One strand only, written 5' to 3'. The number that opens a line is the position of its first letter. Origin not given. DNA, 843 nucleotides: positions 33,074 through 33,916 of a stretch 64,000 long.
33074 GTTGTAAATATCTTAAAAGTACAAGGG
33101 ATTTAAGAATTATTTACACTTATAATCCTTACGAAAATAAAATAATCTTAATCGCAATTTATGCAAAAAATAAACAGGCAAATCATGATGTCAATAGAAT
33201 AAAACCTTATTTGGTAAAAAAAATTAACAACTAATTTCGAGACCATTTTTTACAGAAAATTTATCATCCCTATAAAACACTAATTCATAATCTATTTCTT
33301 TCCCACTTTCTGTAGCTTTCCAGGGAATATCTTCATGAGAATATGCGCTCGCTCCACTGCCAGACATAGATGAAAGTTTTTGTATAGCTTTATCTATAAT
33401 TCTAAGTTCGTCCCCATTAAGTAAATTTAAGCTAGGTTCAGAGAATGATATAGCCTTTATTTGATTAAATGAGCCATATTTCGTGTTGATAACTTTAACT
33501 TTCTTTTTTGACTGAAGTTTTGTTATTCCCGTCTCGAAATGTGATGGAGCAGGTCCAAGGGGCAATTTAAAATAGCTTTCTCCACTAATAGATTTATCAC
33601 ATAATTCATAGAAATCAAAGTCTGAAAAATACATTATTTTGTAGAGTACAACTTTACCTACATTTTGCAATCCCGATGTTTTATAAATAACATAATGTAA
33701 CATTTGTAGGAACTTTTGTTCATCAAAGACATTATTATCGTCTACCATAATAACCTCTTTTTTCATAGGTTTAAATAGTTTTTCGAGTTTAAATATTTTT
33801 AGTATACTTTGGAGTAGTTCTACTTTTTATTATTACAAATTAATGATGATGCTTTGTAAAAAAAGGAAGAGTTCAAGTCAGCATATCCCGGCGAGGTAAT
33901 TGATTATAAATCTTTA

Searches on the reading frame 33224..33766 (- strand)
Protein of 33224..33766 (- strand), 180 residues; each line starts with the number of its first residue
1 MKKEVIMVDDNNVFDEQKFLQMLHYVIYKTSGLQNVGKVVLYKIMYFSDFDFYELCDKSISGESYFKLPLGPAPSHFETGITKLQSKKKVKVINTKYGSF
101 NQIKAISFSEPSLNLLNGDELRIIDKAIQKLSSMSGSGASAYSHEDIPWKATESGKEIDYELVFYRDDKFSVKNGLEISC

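Call 20: find_encoding_contigs(protein=window:33224-33766:-, flank=10000, max_places=1)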
Protein window:33224-33766:- (180 aa): 24 contigs read that carry it; 1 place shown.
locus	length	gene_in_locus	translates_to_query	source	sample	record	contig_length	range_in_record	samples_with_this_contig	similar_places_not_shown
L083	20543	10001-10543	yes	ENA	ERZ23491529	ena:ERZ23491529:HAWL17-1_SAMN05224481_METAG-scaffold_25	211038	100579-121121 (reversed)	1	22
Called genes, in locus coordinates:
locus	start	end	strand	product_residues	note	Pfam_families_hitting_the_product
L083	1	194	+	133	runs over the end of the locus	-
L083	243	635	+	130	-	PF21485:IF5A-like_N, PF08207:EFP_N (weak)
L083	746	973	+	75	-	-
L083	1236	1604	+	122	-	-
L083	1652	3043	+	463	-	PF02163:Peptidase_M50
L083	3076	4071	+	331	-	PF04055:Radical_SAM, PF08608:Wyosine_form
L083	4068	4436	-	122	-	-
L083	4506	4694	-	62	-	-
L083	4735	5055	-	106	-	-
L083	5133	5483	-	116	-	-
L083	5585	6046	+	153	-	-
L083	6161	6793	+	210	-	PF00687:Ribosomal_L1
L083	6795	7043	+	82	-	-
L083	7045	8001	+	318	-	PF00466:Ribosomal_L10, PF17777:RL10P_insert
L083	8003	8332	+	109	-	-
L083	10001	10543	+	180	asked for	PF13274:SocA_Panacea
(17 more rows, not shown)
